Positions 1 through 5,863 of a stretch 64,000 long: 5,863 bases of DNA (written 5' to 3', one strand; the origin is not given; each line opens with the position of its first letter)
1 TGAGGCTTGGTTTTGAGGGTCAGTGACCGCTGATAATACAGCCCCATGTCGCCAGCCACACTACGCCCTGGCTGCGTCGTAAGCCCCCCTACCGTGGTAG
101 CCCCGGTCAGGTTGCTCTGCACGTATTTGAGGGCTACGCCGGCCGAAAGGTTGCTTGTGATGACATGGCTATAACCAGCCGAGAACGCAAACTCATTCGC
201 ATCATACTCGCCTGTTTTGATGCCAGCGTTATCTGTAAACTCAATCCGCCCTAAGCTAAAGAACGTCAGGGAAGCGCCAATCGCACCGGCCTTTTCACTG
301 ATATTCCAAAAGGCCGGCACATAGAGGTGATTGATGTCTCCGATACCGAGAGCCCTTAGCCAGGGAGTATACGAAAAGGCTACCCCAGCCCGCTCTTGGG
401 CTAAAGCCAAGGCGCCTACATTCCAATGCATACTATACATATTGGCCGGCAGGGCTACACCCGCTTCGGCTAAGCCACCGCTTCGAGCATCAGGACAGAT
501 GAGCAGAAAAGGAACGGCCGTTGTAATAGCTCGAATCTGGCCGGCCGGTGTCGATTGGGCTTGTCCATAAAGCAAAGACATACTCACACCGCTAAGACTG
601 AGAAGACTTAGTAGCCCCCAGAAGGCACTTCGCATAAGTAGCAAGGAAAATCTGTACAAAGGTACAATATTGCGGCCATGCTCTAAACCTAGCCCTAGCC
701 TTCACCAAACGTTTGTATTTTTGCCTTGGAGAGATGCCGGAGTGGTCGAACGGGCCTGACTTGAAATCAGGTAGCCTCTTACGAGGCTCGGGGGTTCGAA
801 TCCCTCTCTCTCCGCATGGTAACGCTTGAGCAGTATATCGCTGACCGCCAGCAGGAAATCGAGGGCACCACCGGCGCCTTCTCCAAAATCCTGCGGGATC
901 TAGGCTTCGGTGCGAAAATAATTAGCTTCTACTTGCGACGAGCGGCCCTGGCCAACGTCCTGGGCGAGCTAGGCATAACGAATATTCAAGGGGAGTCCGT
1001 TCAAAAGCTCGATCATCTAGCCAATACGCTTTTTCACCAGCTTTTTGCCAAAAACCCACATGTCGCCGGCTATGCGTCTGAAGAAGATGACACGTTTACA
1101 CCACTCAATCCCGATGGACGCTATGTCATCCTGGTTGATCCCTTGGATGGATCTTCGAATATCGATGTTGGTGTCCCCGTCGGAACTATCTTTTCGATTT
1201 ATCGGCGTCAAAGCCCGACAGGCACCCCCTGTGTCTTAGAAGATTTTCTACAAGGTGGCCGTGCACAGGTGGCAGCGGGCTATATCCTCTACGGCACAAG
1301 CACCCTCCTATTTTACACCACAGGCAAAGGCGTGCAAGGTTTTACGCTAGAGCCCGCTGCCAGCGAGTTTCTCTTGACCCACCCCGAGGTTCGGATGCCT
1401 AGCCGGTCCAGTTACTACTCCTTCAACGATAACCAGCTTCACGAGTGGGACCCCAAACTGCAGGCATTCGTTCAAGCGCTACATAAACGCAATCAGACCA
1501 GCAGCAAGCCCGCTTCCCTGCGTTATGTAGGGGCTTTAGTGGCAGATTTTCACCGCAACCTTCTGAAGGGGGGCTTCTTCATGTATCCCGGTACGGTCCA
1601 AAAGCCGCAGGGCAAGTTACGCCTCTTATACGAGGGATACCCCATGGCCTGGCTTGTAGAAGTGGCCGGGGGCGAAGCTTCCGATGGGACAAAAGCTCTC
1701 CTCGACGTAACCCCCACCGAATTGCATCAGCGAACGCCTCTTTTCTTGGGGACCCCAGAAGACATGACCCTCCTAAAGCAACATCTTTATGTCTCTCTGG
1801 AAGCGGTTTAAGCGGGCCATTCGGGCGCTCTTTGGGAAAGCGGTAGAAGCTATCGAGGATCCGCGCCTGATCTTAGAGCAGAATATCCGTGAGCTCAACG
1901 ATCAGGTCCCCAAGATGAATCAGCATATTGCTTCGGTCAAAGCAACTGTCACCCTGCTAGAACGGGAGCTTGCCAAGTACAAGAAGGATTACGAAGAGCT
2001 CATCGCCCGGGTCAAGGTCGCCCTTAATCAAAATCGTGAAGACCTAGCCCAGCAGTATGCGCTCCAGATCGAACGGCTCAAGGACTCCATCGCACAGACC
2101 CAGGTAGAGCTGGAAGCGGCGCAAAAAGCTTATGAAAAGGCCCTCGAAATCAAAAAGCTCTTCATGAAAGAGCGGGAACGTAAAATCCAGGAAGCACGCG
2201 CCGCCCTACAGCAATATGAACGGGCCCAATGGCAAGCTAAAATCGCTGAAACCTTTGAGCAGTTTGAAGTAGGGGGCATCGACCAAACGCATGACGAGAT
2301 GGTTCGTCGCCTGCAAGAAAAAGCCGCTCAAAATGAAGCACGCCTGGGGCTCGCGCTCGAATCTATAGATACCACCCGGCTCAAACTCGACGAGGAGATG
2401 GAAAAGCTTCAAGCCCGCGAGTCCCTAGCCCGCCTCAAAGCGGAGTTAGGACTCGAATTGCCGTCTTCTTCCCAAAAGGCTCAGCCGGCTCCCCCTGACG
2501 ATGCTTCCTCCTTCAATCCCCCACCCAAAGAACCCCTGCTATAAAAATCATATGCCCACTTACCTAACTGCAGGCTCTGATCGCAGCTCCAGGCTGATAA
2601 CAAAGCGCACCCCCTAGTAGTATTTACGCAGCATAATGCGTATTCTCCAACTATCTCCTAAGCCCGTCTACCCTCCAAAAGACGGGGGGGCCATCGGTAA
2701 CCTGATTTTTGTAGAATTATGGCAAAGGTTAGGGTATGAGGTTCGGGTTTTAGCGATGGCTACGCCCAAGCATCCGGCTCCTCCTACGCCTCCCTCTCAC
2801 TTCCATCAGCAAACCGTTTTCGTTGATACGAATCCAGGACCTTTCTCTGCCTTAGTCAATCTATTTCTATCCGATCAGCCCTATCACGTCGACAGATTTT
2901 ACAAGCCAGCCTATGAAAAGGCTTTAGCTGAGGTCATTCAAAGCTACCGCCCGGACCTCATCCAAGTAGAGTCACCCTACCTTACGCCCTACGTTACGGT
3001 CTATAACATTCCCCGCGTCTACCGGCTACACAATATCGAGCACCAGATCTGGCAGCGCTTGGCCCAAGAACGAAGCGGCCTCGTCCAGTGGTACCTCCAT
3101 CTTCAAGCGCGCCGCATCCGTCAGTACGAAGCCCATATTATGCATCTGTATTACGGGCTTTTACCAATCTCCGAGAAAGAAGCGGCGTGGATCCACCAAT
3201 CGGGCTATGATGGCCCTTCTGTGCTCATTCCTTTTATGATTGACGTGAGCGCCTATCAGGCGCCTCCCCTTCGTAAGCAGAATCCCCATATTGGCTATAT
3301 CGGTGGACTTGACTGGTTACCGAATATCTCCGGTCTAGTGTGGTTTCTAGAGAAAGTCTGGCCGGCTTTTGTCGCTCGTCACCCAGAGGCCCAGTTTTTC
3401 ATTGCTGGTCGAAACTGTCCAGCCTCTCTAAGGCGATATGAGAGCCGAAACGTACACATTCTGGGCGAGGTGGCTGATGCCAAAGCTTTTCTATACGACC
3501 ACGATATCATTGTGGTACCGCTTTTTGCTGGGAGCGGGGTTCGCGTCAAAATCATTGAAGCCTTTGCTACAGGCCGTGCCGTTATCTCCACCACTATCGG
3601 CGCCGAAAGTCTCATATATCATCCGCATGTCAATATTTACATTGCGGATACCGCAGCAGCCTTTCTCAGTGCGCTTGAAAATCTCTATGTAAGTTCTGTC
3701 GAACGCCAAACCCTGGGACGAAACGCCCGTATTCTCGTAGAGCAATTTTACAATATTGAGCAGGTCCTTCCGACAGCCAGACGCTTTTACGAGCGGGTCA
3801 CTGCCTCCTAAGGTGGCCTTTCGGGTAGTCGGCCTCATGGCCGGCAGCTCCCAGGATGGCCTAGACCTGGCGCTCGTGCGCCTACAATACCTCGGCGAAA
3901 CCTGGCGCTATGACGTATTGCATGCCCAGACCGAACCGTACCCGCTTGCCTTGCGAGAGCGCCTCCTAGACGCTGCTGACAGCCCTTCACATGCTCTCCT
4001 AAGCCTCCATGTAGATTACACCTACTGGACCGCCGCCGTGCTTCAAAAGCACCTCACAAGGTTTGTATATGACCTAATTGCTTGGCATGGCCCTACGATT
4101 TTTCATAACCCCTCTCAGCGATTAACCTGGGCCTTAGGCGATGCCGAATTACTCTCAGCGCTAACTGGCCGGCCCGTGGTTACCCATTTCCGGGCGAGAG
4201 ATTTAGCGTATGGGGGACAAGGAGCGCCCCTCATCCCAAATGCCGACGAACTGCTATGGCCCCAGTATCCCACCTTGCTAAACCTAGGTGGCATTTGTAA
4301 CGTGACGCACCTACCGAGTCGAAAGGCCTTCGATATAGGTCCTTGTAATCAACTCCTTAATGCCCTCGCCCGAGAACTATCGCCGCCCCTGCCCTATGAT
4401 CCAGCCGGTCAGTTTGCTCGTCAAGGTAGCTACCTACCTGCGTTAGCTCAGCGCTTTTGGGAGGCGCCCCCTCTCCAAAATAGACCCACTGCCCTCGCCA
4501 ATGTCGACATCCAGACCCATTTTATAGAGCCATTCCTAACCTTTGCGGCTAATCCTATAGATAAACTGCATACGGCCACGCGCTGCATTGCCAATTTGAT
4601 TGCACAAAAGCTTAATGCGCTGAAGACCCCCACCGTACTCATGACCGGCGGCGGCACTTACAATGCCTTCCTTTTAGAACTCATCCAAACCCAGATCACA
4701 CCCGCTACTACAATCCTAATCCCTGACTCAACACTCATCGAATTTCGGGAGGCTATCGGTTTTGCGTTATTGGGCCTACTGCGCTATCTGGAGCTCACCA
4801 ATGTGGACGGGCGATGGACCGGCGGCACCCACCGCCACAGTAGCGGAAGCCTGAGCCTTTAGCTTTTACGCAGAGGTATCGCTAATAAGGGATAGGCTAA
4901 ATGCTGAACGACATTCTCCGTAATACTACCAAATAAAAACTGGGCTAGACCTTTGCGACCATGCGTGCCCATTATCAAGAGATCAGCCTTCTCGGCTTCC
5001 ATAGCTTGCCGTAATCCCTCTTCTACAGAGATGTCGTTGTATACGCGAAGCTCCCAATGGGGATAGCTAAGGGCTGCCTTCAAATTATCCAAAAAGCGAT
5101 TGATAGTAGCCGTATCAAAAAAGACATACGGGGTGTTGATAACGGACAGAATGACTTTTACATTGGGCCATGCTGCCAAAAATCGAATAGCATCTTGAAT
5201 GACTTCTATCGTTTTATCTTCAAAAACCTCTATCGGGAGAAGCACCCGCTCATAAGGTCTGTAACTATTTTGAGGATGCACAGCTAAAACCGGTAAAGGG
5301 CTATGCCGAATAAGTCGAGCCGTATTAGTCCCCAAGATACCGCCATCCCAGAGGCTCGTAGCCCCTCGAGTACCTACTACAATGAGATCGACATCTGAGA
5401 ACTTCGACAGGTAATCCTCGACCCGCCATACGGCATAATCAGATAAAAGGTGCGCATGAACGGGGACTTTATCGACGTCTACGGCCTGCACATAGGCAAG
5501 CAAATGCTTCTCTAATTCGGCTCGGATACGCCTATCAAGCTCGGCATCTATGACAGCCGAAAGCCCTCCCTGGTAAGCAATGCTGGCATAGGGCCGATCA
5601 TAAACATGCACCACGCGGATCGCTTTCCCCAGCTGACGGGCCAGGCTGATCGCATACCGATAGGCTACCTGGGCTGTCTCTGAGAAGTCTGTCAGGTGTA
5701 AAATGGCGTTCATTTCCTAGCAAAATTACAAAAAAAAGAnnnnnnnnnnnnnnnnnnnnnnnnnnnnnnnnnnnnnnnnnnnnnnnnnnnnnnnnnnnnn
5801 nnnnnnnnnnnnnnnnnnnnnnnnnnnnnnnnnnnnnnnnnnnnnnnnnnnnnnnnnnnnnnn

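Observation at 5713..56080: Pervasive leaderless architecture: -7 promoter element sits 3-8 nt before the start codon of 17 genes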

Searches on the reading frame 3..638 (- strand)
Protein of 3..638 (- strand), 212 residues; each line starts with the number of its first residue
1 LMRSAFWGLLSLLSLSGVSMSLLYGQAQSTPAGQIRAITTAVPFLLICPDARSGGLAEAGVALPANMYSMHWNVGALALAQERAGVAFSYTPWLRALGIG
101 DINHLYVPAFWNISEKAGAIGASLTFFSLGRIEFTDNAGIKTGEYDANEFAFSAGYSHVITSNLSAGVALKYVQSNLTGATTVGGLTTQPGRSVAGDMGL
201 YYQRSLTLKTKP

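Call 67: search_protein_families(library=pfam, proteins=[window:3-638:-], max_evalue=0.01)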
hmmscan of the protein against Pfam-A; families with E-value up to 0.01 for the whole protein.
window:3-638:- (212 aa): 1 family
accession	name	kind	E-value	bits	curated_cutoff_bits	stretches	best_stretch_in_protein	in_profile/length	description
PF19572.5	PorV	-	6e-32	111.5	27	1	34-203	5-170/243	Type IX secretion system protein PorV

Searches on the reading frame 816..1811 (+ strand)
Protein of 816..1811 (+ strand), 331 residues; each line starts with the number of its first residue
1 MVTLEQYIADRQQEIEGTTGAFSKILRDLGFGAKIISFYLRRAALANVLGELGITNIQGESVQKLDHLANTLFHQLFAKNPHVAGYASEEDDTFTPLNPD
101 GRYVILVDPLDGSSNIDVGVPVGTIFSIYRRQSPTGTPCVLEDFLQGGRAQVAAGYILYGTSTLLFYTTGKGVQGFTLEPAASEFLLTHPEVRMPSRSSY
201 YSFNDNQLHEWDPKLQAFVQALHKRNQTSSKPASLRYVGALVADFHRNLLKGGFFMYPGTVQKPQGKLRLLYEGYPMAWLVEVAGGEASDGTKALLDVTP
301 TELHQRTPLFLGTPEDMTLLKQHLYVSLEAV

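Call 38: search_protein_families(library=pfam, proteins=[window:816-1811:+])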
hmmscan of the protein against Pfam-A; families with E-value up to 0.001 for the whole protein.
window:816-1811:+ (331 aa): 2 families
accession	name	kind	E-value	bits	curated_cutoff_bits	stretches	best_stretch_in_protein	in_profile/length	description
PF00316.25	FBPase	-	1e-60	205.1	34.8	1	3-190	2-191/191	Fructose-1-6-bisphosphatase, N-terminal domain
PF18913.5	FBPase_C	-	1.3e-42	145.1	27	1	194-322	1-124/127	Fructose-1-6-bisphosphatase, C-terminal domain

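Call 44: find_related_loci(query=window:816-1811:+, collection=metagenome_contigs, flank=10000)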
Query window:816-1811:+ (331 aa) in metagenome_contigs; peptide patterns used: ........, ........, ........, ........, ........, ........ (x = any residue, [..] = any of these).
184 stretches matched a pattern; 21 encode a relative of the query (tblastn E <= 1e-3); 21 distinct loci.
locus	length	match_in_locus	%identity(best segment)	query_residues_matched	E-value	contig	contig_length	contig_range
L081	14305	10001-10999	77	1-331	2e-179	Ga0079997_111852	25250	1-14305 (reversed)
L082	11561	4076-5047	78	1-324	2e-179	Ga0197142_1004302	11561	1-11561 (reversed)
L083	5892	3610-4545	79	1-312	8e-180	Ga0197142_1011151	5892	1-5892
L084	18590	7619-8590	77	1-324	4e-177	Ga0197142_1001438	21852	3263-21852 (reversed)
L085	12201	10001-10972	77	1-324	2e-176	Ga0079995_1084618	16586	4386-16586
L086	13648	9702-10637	79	1-312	7e-176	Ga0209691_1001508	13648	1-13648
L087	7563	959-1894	79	1-312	1e-175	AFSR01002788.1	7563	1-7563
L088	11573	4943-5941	75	1-331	5e-175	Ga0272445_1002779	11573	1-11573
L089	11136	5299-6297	75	1-331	2e-173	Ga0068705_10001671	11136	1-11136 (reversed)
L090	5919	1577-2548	76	1-324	2e-175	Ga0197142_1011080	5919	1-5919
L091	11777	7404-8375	77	1-324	7e-173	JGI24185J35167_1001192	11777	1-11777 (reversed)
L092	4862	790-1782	70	1-326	7e-162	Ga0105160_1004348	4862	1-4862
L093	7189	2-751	75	75-324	4e-131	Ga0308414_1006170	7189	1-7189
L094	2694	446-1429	47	1-324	8e-108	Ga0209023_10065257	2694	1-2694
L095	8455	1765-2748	47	1-324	2e-103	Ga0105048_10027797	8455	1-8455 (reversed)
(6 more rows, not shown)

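Call 64: find_encoding_contigs(protein=window:816-1811:+, flank=3000, max_places=10)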
Protein window:816-1811:+ (331 aa): no gene with exactly this product is on record in the collection.

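Call 67: search_protein_families(library=pfam, proteins=[L081:8729-9748:-], max_evalue=0.01)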
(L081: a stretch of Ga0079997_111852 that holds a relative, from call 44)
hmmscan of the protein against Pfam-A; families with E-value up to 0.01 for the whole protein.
L081:8729-9748:- (339 aa): 5 families
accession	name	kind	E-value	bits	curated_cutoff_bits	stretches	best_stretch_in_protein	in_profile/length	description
PF00004.35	AAA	-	9.1e-26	91.3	21.2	1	135-263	2-130/131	ATPase family associated with various cellular activities (AAA)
PF13191.12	AAA_16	-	0.00029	21.8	32.6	1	132-262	25-136/167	AAA ATPase domain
PF13401.12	AAA_22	-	0.0004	21.1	27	0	133-154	7-28/130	AAA domain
PF17862.7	AAA_lid_3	-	0.00041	20.3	27.2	1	286-323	1-38/45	AAA+ lid domain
PF13671.12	AAA_33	-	0.0022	18.8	27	1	133-287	1-128/143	AAA domain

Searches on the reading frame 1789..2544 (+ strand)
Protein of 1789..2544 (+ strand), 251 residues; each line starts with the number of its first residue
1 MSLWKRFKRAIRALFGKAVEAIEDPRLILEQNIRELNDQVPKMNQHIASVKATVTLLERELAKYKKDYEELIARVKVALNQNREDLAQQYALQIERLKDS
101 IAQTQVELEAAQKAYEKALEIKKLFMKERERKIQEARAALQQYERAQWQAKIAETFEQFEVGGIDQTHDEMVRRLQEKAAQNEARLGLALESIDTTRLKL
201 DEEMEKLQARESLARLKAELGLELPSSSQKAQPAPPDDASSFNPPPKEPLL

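Call 67: search_protein_families(library=pfam, proteins=[window:1789-2544:+], max_evalue=0.01)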
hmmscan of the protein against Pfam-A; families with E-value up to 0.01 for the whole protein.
window:1789-2544:+ (251 aa): 3 families
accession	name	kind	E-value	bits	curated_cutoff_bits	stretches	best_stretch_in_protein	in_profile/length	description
PF04012.17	PspA_IM30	-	6.5e-23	81.9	33.9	1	2-219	1-217/220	PspA/IM30 family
PF08581.15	Tup_N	-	0.0018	19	28.7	1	29-82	23-76/77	Tup N-terminal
PF25078.1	DUF7801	-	0.0044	17.7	33.2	1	14-106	57-144/155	Domain of unknown function (DUF7801)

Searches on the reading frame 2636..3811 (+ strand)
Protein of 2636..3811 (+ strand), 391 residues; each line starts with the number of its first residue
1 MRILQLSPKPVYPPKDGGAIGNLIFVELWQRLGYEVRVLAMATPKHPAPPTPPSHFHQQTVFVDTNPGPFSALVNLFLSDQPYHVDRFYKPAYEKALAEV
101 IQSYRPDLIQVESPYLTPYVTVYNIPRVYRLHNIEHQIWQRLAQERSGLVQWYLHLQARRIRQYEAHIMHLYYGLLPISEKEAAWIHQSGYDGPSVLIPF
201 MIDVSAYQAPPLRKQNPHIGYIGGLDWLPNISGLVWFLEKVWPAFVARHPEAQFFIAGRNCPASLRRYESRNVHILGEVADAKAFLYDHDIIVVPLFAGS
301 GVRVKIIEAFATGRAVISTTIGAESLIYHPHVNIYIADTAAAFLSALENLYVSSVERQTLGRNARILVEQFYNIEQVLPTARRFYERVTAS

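Call 54: search_protein_families(library=pfam, proteins=[window:2636-3811:+])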
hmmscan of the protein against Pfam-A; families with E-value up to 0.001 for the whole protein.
window:2636-3811:+ (391 aa): 5 families
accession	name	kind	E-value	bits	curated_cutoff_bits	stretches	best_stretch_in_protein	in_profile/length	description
PF13692.12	Glyco_trans_1_4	-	4.2e-21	76.1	27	1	217-351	2-140/142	Glycosyl transferases group 1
PF13439.12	Glyco_transf_4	-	4.5e-08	33.7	28.5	1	26-205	12-169/170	Glycosyltransferase Family 4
PF13579.12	Glyco_trans_4_4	-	8.8e-08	33.1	29.7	1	26-194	11-150/158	Glycosyl transferase 4-like domain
PF13524.12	Glyco_trans_1_2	-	2.4e-05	24.7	25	1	246-377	9-138/144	Glycosyl transferase-like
PF00534.26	Glycos_transf_1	-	9.5e-05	22.4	26.4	1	212-365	11-170/172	Glycosyl transferases group 1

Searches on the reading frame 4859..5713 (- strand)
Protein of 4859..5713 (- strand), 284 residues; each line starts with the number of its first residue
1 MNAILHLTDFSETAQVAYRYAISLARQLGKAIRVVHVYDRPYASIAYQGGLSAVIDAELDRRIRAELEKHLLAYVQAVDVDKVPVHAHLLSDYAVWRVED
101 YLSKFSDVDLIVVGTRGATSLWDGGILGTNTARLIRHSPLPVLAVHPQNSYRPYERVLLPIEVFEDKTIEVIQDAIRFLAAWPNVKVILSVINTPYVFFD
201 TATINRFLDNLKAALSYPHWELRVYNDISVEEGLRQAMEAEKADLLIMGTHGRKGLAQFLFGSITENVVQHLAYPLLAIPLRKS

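Call 37: search_protein_families(library=pfam, proteins=[window:4859-5713:-])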
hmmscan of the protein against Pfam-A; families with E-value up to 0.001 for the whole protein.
window:4859-5713:- (284 aa): 1 family
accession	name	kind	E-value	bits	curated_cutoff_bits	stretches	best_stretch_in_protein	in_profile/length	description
PF00582.32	Usp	-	3.2e-34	118.9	24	2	3-146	4-141/141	Universal stress protein family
